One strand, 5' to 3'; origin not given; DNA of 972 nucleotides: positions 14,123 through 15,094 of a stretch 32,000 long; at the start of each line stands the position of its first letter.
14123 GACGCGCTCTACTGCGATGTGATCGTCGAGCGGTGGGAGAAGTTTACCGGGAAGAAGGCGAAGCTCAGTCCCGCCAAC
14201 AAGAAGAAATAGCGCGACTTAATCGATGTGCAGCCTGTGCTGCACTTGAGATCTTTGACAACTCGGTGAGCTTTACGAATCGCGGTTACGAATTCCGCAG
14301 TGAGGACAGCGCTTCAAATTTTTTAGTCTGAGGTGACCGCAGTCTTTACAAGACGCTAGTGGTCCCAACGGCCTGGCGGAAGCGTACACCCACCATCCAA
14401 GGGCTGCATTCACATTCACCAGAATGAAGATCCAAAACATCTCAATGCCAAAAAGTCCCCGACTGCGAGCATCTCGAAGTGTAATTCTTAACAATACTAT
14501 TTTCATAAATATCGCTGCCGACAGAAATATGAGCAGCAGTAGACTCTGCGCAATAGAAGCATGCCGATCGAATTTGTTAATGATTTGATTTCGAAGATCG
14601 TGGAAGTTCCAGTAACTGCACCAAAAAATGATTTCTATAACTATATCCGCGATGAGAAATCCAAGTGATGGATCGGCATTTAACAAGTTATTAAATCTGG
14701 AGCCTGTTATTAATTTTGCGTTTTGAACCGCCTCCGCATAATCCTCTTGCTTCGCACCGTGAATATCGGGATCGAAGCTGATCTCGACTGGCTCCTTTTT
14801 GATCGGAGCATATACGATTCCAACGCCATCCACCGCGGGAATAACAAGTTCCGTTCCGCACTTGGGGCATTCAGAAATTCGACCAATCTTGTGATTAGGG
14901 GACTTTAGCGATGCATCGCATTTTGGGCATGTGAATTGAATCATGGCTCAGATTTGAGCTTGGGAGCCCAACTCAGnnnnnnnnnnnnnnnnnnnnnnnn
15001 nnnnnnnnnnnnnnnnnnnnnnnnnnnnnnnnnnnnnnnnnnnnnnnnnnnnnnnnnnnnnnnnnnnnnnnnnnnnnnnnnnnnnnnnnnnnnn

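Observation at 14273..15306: Immunity repressor co-transcribed with a low-GC double-zinc-ribbon membrane protein (cI-rex-like layout)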

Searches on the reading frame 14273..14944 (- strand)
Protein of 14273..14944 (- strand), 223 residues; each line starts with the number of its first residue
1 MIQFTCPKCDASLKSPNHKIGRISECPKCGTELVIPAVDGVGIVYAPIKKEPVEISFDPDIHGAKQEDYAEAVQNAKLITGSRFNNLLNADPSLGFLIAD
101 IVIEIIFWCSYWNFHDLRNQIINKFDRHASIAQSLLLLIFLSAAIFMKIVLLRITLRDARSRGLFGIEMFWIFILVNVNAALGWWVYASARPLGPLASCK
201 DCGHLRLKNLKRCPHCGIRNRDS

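Call 6: search_protein_families(library=pfam, proteins=[window:14273-14944:-], max_evalue=0.01)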
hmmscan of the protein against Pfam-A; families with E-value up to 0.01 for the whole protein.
window:14273-14944:- (223 aa): 9 families
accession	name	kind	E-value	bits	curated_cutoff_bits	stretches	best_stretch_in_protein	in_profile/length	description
PF21344.3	Zn_ribbon_LysW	-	7.4e-05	22.7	27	1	5-35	2-33/46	Alpha-aminoadipate carrier protein LysW-like, globular domain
PF12773.13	DZR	-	0.00022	21.8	27.3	0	5-33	14-34/45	Double zinc ribbon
PF13248.11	Zn_ribbon_3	-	0.00051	19.8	27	0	211-217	3-9/26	zinc-ribbon domain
PF23548.1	Zn_ribbon_FGT1_2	-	0.00066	19.7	27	0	2-34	1-31/35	FORGETTER1 second zinc ribbon domain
PF01155.25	HypA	-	0.0011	19.3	28.9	0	2-32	69-95/112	Hydrogenase/urease nickel incorporation, metallochaperone, hypA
PF17032.10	Zn_ribbon_15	-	0.0013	20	28.9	0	196-217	52-73/73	zinc-ribbon family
PF12172.15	zf-ChsH2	-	0.0016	18.7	23.2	0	198-219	13-34/37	ChsH2, rubredoxin-like zinc ribbon domain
PF15777.11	Anti-TRAP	-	0.0034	17.8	32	1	5-41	12-48/59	Tryptophan RNA-binding attenuator protein inhibitory protein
PF09678.15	Caa3_CtaG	-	0.0049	16.7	27.7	1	94-195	96-192/237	Cytochrome c oxidase caa3 assembly factor (Caa3_CtaG)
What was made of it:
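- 14843..14941 (-): N-terminal zinc ribbon (aa 2-34, CPKC...CPKC), of the LysW/ZitP type. Sub-threshold Pfam Zn_ribbon_LysW 7.4e-5 (call 6).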

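Call 7: search_protein_families(library=phrogs, proteins=[window:14273-14944:-], max_evalue=0.01)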
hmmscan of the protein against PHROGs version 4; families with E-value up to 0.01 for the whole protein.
window:14273-14944:- (223 aa): 2 families
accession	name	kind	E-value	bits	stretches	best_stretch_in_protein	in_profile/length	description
phrog_4875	-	unknown function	0.0012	19.9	1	2-35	11-42/77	-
phrog_6422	-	moron, auxiliary metabolic gene and host takeover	0.0071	17.7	0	3-33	7-40/120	Lar-like restriction alleviation protein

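Call 8: find_homologous_proteins(query=window:14273-14944:-, max_evalue=0.01)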
Query window:14273-14944:- (223 aa): 1 proteins with E <= 0.01 among 212 candidates.
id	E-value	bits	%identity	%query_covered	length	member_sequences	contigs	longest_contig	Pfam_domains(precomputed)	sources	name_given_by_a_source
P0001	7.3e-150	515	100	100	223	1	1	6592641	-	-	-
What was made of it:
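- Tried and rejected: Word-indexed homology search with the protein found only itself (call 8).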

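Call 9: search_protein_families(library=padloc, proteins=[window:14273-14944:-], max_evalue=0.1)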
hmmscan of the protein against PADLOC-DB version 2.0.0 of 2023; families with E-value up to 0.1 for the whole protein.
window:14273-14944:- (223 aa): 0 families

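Call 10: search_protein_families(library=ncbifam, proteins=[window:14273-14944:-], max_evalue=0.1)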
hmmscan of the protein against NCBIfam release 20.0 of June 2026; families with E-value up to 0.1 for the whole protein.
window:14273-14944:- (223 aa): 13 families
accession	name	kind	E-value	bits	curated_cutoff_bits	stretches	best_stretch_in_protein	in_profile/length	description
TIGR01206.1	lysW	equivalog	6.5e-07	29.2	53.2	1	2-47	1-46/54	lysine biosynthesis protein LysW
NF041070.1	carrier_LysW_Arch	domain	0.00033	20.7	75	1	4-41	3-41/57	alpha-aminoadipate/glutamate carrier protein LysW/ArgW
NF033497.1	rubre_like_arch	subfamily_domain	0.0011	18.6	32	0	199-217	3-23/34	rubrerythrin-like domain-containing protein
TIGR02605.1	CxxC_CxxC_SSSS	subfamily_domain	0.0017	18.4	31.3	1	3-32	5-35/52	FmdB family zinc ribbon protein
NF041912.1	HVO_0758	equivalog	0.0038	17.1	70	1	4-32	21-51/55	HVO_0758 family zinc finger protein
NF049953.1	ribbon_DG_selen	exception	0.015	15.2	130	0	197-219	148-170/172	zinc ribbon-containing (seleno)protein DG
TIGR00003.1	TIGR00003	subfamily_domain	0.031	14.5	62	1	34-75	21-60/66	copper ion binding protein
NF011683.0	PRK15103.1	equivalog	0.036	13.1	562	1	5-34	12-41/421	membrane integrity-associated transporter subunit PqiA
TIGR02827.1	RNR_anaer_Bdell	equivalog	0.053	12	568.3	1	195-222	541-568/596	anaerobic ribonucleoside-triphosphate reductase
NF041795.1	Brz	equivalog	0.054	13.9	100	0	3-14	5-16/60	transcriptional regulator Brz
NF006358.0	PRK08579.1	equivalog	0.056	11.6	585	0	186-220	559-591/624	anaerobic ribonucleoside triphosphate reductase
TIGR00100.1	hypA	equivalog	0.086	12.9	88.1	0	4-32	71-96/116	hydrogenase maturation nickel metallochaperone HypA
NF009623.0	PRK13130.1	equivalog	0.092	12.8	68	0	198-217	7-24/56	RNA-protein complex protein Nop10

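Call 19: predict_structure(protein=window:14273-14944:-)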
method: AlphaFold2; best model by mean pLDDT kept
length: 223 residues; sequences in the alignment: 1
mean_pLDDT: 56.8   pTM: 0.26
mean pLDDT of the five models: 56.8, 56.4, 52.2, 50.9, 48.5
residues with pLDDT >= 90: 0; 70-90: 58; 50-70: 93; < 50: 72
segments of 3 or more residues with pLDDT < 50: 16-19, 35-89
pLDDT, mean of each block of 10 residues (from residue 1): 62 54 62 48 32 30 36 34 44 52 56 51 53 67 73 60 66 73 69 69 78 80 58
secondary structure, 60 per line:
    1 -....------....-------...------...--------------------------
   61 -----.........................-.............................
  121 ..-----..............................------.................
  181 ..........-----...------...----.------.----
elements in order: E2-5 E12-15 E23-25 E32-34 H66-90 H92-122 H128-157 H164-190 E196-198 E205-207
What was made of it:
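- Tried and rejected: The single-sequence AlphaFold model was poor (pLDDT 57, call 19).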

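Call 20: search_protein_representatives(protein=window:14273-14944:-)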
Query: 223 residues. Proteins with E-value up to 0.001 (for the whole library): 611; up to 1e-10: 18; up to 1e-30: 1. The best 150 are listed.
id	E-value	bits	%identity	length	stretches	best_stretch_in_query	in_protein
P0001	2.3e-150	515.1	100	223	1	1-223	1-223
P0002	3.3e-24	102.3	44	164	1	59-216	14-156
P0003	6.1e-20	88.4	35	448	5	2-37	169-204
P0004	1.1e-15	74.5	38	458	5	2-40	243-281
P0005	2.2e-14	70.2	33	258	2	131-221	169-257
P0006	3.6e-14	69.5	39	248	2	136-219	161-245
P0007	3.3e-13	66.3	38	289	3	137-217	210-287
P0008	1.3e-12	64.4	38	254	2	135-216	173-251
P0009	1.5e-12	64.2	39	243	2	143-218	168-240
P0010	2.7e-12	63.3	39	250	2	140-217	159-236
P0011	3.2e-12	63.1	35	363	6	2-60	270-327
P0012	4.9e-12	62.5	39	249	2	143-217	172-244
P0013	8.2e-12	61.8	39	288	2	135-218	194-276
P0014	1.6e-11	60.9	35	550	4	2-38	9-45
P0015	1.6e-11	60.8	39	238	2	144-217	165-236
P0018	1.0e-10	58.2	31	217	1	6-217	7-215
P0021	2.5e-10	56.9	41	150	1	129-217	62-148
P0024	4.8e-10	56.0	30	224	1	3-216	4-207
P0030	1.4e-09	54.5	38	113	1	135-222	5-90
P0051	1.5e-08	51.1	35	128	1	98-217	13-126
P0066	7.1e-08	48.9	40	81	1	144-217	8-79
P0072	9.3e-08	48.5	45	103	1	139-217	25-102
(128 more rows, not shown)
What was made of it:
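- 14273..14944 (-): Target gene: 223-aa integral membrane protein. Layout: N-terminal Zn ribbon, linker, TM1, PLDc_N-like TM2-loop-TM3 hairpin, C-terminal Cys4 ribbon. 611 homologues by exhaustive phmmer (call 20).
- Family membership: 611 phmmer hits (call 20).
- Tried and rejected: That would have suggested an orphan, but the exhaustive search overturned it (call 20).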

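Call 23: search_protein_families(library=pfam, alignment_id=A1, max_evalue=0.01)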
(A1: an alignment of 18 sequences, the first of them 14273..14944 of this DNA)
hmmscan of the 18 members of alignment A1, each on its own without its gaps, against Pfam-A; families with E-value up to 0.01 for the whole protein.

A. member 1, window:14273-14944:- (223 aa): 9 families
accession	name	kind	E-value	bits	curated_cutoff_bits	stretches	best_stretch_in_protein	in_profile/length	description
PF21344.3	Zn_ribbon_LysW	-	7.4e-05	22.7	27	1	5-35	2-33/46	Alpha-aminoadipate carrier protein LysW-like, globular domain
PF12773.13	DZR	-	0.00022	21.8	27.3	0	5-33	14-34/45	Double zinc ribbon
PF13248.11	Zn_ribbon_3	-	0.00051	19.8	27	0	211-217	3-9/26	zinc-ribbon domain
PF23548.1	Zn_ribbon_FGT1_2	-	0.00066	19.7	27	0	2-34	1-31/35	FORGETTER1 second zinc ribbon domain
PF01155.25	HypA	-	0.0011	19.3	28.9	0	2-32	69-95/112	Hydrogenase/urease nickel incorporation, metallochaperone, hypA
PF17032.10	Zn_ribbon_15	-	0.0013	20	28.9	0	196-217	52-73/73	zinc-ribbon family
PF12172.15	zf-ChsH2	-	0.0016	18.7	23.2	0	198-219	13-34/37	ChsH2, rubredoxin-like zinc ribbon domain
PF15777.11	Anti-TRAP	-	0.0034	17.8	32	1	5-41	12-48/59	Tryptophan RNA-binding attenuator protein inhibitory protein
PF09678.15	Caa3_CtaG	-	0.0049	16.7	27.7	1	94-195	96-192/237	Cytochrome c oxidase caa3 assembly factor (Caa3_CtaG)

B. families by the number of members that match (of 18 scanned): 40 families (the first 25 are shown)
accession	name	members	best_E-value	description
PF13396.11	PLDc_N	12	8.3e-07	Phospholipase_D-nuclease N-terminal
PF12773.13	DZR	6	4.4e-05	Double zinc ribbon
PF13240.11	Zn_Ribbon_1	5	3.1e-07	zinc-ribbon domain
PF21344.3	Zn_ribbon_LysW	5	6.3e-05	Alpha-aminoadipate carrier protein LysW-like, globular domain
PF07191.17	Zn_ribbon_6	4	3.2e-05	Double zinc ribbon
PF13273.12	DUF4064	4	4.2e-05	Protein of unknown function (DUF4064)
PF23548.1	Zn_ribbon_FGT1_2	4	6.4e-05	FORGETTER1 second zinc ribbon domain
PF13248.11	Zn_ribbon_3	3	2.9e-07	zinc-ribbon domain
PF18551.6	TackOD1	3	4.4e-06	Thaumarchaeal output domain 1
PF01155.25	HypA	3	0.0011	Hydrogenase/urease nickel incorporation, metallochaperone, hypA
PF24463.1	DUF7577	3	0.0059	Domain of unknown function (DUF7577)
PF13717.11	Zn_ribbon_4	2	0.00014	zinc-ribbon domain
PF07282.18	Cas12f1-like_TNB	2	0.00019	Cas12f1-like, TNB domain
PF18073.7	Zn_ribbon_LapB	2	0.00044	Rubredoxin metal binding domain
PF17032.10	Zn_ribbon_15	2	0.0013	zinc-ribbon family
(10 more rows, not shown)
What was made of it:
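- On PLDc_N (PF13396): 12 of 18 aligned relatives hit PF13396 (call 23).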

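Call 24: search_solved_structures(query=A1, max_evalue=1)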
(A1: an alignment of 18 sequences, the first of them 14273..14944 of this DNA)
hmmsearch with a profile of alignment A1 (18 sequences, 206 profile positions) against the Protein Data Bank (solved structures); distinct sequences matched with E-value up to 1: 18.
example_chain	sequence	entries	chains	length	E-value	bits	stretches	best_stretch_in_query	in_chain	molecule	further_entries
3wwl_A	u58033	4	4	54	3.4e-05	27.4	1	6-50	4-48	Alpha-aminoadipate carrier protein LysW | OrfF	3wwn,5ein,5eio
8qag_A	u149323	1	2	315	7.1e-05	26.4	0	57-144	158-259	sc-CC-6-95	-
5k2m_E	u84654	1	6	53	0.0005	23.6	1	5-49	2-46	Probable lysine biosynthesis protein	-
7rug_A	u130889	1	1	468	0.00098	22.7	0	85-172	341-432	Serine incorporator 3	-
7ru6_A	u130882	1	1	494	0.0019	21.7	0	81-171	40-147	Serine incorporator 3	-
2nb9_A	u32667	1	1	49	0.005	20.4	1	4-41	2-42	Uncharacterized protein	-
7zok_A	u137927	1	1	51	0.0058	20.2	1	3-37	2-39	Adventurous gliding motility protein X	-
9ivk_A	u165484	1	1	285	0.013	19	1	60-136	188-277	HBC599 membrane protein binder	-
3vpb_E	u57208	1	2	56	0.22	15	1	3-39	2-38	Alpha-aminoadipate carrier protein lysW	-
3ldy_A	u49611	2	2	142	0.28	14.7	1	6-34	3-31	restriction endonuclease PacI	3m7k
9e6q_Ai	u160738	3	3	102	0.61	13.6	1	6-50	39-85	Large ribosomal subunit protein eL43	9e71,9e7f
4c2m_I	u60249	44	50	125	0.7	13.4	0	5-58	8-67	DNA-DIRECTED RNA POLYMERASE I SUBUNIT RPA12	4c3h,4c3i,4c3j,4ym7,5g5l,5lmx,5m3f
2vje_B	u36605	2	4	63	0.71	13.3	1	177-203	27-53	MDM4 PROTEIN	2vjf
5mnj_D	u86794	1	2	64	0.74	13.3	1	177-203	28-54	Protein Mdm4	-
9v21_sC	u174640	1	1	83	0.86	13.1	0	4-36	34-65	Small ribosomal subunit protein eS27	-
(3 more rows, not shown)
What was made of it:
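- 14843..14941 (-): Family profile matches LysW 3.4e-5, ZitP 2nb9 0.005 and GltJ/AgmX 7zok 0.0058 (call 24).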

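Call 25: find_encoding_contigs(protein=window:14273-14944:-, flank=10000, max_places=3)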
Protein window:14273-14944:- (223 aa): no gene with exactly this product is on record in the collection.

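Call 27: find_homologous_proteins(query=A1, max_evalue=0.00001)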
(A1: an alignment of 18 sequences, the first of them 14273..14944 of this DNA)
Query A1 (18 sequences) (223 aa, profile of the alignment): 236 proteins with E <= 0.00001 among 8000 candidates; the best 120 are listed.
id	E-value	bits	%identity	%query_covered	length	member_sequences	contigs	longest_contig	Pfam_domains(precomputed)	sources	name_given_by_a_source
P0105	2.0e-58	216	25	96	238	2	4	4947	PF18551.7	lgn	-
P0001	2.2e-55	206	100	100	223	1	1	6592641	-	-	-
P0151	1.4e-52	197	24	98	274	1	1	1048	-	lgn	-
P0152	3.5e-48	183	25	99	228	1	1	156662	PF13248.12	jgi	jgi:hypothetical protein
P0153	1.5e-47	181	27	95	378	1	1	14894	PF13396.12,PF25531.1,PF14237.12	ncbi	-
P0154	1.8e-46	177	26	97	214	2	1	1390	-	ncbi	-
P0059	3.7e-43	166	31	70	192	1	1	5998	-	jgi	jgi:hypothetical protein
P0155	8.6e-42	162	37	37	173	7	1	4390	PF13396.12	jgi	jgi:cytochrome bd-type quinol oxidase subunit 2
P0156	4.3e-41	159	30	36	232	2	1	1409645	-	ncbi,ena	-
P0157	4.7e-41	159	35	33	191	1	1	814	PF24441.2,PF23548.2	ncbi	-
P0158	5.4e-41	159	24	97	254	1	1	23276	-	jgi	jgi:hypothetical protein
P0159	8.7e-41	158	25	97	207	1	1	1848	-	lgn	-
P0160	1.8e-40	157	38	33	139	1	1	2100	PF13396.12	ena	-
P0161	2.2e-40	157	39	37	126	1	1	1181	PF13396.12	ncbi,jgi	-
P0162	1.5e-39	154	37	36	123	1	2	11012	PF13396.12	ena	-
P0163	2.6e-39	154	40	37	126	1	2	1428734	PF13396.12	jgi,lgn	jgi:uncharacterized membrane protein YhaH (DUF805 family)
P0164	2.8e-39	154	32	43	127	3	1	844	PF13396.12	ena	-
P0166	4.4e-39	153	44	27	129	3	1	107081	PF13396.12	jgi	jgi:uncharacterized membrane protein YhaH (DUF805 family)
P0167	4.6e-39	153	38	36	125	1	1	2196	PF13396.12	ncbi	-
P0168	4.9e-39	153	41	32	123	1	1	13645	PF13396.12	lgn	-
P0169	7.3e-39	152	38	27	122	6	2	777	PF13396.12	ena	-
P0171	9.0e-39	152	38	32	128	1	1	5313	PF13396.12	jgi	jgi:uncharacterized membrane protein YhaH (DUF805 family)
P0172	9.7e-39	152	41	36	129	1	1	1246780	PF13396.12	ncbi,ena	-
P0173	1.0e-38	152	42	36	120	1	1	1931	PF13396.12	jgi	jgi:uncharacterized membrane protein YhaH (DUF805 family)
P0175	1.3e-38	151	39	32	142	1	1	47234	PF13396.12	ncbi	-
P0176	1.3e-38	151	40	33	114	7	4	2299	PF13396.12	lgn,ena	-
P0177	1.6e-38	151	35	36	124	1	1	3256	PF13396.12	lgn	-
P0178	2.1e-38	151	41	33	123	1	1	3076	PF13396.12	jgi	-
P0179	2.1e-38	151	37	33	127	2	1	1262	PF13396.12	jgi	-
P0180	2.6e-38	150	40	34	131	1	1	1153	PF13396.12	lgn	-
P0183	3.9e-38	150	42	36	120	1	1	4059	PF13396.12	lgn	-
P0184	4.0e-38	150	38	33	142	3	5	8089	PF13396.12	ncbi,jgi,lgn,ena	-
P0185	4.2e-38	150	37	33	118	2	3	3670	PF13396.12,PF05545.17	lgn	-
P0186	5.8e-38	149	39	36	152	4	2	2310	PF13396.12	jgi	jgi:Phospholipase_D-nuclease N-terminal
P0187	7.0e-38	149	38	36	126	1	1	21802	PF13396.12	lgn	-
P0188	7.2e-38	149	38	43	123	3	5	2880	PF13396.12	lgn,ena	-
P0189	7.3e-38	149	38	32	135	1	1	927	PF13396.12,PF14108.12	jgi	-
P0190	7.5e-38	149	31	37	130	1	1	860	PF13396.12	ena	-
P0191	7.5e-38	149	39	32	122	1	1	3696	PF13396.12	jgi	jgi:uncharacterized membrane protein YhaH (DUF805 family)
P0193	8.2e-38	149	35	36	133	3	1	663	PF13396.12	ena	-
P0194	8.7e-38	149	39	27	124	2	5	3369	PF13396.12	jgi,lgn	-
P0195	9.5e-38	149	41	36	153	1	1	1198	PF13396.12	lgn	-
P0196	9.6e-38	149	41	32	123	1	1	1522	PF13396.12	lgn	-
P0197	1.2e-37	148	37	36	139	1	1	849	PF13396.12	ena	-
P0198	1.3e-37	148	37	32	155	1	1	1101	PF13396.12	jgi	jgi:Phospholipase_D-nuclease N-terminal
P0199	1.4e-37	148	39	36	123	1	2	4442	PF13396.12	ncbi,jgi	ncbi:MAG TPA: PLDc N-terminal domain-containing protein [Thermoanaerobaculia bacterium]|jgi:hypothet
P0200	1.4e-37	148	40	33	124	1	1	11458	PF13396.12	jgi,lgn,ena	-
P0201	1.6e-37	148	42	35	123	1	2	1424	PF13396.12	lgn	-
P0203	1.7e-37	148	42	32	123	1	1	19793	PF13396.12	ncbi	-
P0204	1.8e-37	148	38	38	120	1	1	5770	PF13396.12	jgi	jgi:uncharacterized membrane protein YhaH (DUF805 family)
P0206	2.2e-37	147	41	36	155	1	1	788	PF13396.12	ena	-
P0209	2.4e-37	147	41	32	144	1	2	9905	PF13396.12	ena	-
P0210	2.5e-37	147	39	33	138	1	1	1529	PF13396.12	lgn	-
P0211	3.0e-37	147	40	34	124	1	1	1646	PF13396.12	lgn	-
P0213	5.3e-37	146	43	34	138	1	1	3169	PF13396.12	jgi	jgi:NADH:ubiquinone oxidoreductase subunit K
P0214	5.4e-37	146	37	33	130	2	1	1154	PF13396.12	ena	-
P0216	6.5e-37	146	39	32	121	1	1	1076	PF13396.12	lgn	-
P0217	7.3e-37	146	39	35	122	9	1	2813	PF13396.12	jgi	jgi:hypothetical protein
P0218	7.6e-37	146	37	30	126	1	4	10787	PF13396.12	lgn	-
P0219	7.7e-37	146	42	33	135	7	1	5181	PF13396.12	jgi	jgi:small-conductance mechanosensitive channel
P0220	8.3e-37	145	41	33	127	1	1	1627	PF13396.12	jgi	-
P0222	9.0e-37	145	45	31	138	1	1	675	PF13396.12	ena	-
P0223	9.2e-37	145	44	27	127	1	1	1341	PF13396.12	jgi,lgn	jgi:uncharacterized membrane protein YhaH (DUF805 family)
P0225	1.0e-36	145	38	33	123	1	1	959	PF13396.12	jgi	jgi:uncharacterized membrane protein YhaH (DUF805 family)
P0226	1.1e-36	145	42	33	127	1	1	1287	PF13396.12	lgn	-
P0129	1.2e-36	145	40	32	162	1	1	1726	PF13396.12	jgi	jgi:hypothetical protein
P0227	1.2e-36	145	37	33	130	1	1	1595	PF13396.12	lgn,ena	-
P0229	1.5e-36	145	37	32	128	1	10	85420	PF13396.12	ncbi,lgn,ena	-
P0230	1.7e-36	144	40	37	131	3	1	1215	PF13396.12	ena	-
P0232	2.3e-36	144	42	36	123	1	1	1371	PF13396.12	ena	-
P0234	2.7e-36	144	38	32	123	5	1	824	PF13396.12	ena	-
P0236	2.8e-36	144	38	41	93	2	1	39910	PF13396.12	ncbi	-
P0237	3.0e-36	144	37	37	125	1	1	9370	PF13396.12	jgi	jgi:uncharacterized membrane protein YhaH (DUF805 family)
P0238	3.1e-36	144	37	34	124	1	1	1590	PF13396.12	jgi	jgi:uncharacterized membrane protein YhaH (DUF805 family)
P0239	3.2e-36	144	36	33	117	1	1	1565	PF13396.12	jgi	jgi:ribosomal protein S27E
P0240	3.2e-36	144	38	36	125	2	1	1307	PF13396.12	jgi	jgi:hypothetical protein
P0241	3.4e-36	144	41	33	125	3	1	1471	PF13396.12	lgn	-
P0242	3.4e-36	143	40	36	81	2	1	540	PF13396.12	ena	-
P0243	3.7e-36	143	38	36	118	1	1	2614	PF13396.12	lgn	-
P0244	4.2e-36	143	40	34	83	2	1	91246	PF13396.12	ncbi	-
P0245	4.2e-36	143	40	34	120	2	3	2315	PF13396.12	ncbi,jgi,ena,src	-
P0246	4.8e-36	143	44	27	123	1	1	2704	PF13396.12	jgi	jgi:uncharacterized membrane protein YhaH (DUF805 family)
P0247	5.3e-36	143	40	37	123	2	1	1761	PF13396.12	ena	-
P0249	6.1e-36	143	37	37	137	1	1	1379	PF13396.12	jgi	jgi:cytochrome bd-type quinol oxidase subunit 2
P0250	6.8e-36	143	44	27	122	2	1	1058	PF13396.12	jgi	jgi:uncharacterized membrane protein YhaH (DUF805 family)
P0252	7.1e-36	142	37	36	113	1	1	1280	PF13396.12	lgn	-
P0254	8.3e-36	142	38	32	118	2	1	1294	PF13396.12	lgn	-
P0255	8.8e-36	142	37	34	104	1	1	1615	PF13396.12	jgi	-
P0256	1.1e-35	142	35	32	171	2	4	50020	PF13717.12,PF13248.12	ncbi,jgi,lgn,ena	jgi:hypothetical protein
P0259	1.5e-35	141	37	36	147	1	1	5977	PF13396.12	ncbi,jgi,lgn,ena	jgi:uncharacterized membrane protein YhaH (DUF805 family)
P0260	2.1e-35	141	37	34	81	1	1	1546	PF13396.12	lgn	-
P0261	2.2e-35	141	40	34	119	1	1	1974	PF13396.12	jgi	jgi:Phospholipase_D-nuclease N-terminal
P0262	2.4e-35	141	42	39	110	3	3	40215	PF13396.12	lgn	-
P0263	2.4e-35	141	40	38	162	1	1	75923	PF13396.12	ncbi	ncbi:MAG: PLDc N-terminal domain-containing protein [Gemmataceae bacterium]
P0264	2.4e-35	141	39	31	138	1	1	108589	PF13396.12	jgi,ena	-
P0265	2.6e-35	141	35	35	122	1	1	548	PF13396.12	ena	-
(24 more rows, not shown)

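Call 28: find_encoding_contigs(protein=P0152, flank=8000, max_places=2)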
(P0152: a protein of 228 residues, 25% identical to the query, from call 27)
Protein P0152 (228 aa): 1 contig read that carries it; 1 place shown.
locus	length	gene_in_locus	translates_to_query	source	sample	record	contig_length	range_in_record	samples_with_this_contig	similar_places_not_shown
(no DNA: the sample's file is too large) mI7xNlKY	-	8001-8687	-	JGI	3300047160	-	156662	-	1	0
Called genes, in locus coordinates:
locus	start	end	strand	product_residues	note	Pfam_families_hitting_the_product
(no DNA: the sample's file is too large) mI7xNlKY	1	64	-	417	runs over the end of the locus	PF00589:Phage_integrase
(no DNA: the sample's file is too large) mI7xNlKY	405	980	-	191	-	PF04542:Sigma70_r2 (weak), PF08281:Sigma70_r4_2, PF04545:Sigma70_r4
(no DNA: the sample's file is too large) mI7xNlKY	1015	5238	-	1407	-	PF00069:Pkinase, PF07714:PK_Tyr_Ser-Thr, PF24814:WD40_Prp19, PF23414:Beta-prop_EML_2, PF23381:Beta-prop_IFT122_1st, PF24805:EIF3I, PF25168:Beta-prop_WDR36-Utp21_2nd, PF25173:Beta-prop_WDR3_1st, +74 more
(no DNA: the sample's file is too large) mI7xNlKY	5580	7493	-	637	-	PF26549:Tricorn_N (faint), PF26550:Tricorn_2nd (weak), PF05448:AXE1 (weak), PF00561:Abhydrolase_1 (faint), PF00326:Peptidase_S9, PF01738:DLH, PF07859:Abhydrolase_3 (weak), PF20434:BD-FAE, +1 more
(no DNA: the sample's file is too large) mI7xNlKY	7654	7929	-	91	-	-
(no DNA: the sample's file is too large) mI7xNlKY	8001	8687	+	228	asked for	PF13248:Zn_ribbon_3 (faint)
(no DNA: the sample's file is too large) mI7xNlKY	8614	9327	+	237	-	-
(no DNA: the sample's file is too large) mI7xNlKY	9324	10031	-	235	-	PF18955:DUF5698, PF10035:DUF2179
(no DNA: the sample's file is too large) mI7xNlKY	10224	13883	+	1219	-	PF23500:DUF7133, PF13646:HEAT_2 (faint), PF06439:3keto-disac_hyd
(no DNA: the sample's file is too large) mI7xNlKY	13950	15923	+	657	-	PF13231:PMT_2 (weak), PF13414:TPR_11 (faint), PF13428:TPR_14 (faint), PF13431:TPR_17 (faint), PF13432:TPR_16 (faint), PF00515:TPR_1 (faint), PF14559:TPR_19 (weak), PF13424:TPR_12 (weak), +4 more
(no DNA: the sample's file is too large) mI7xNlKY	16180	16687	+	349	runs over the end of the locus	PF00657:Lipase_GDSL, PF13472:Lipase_GDSL_2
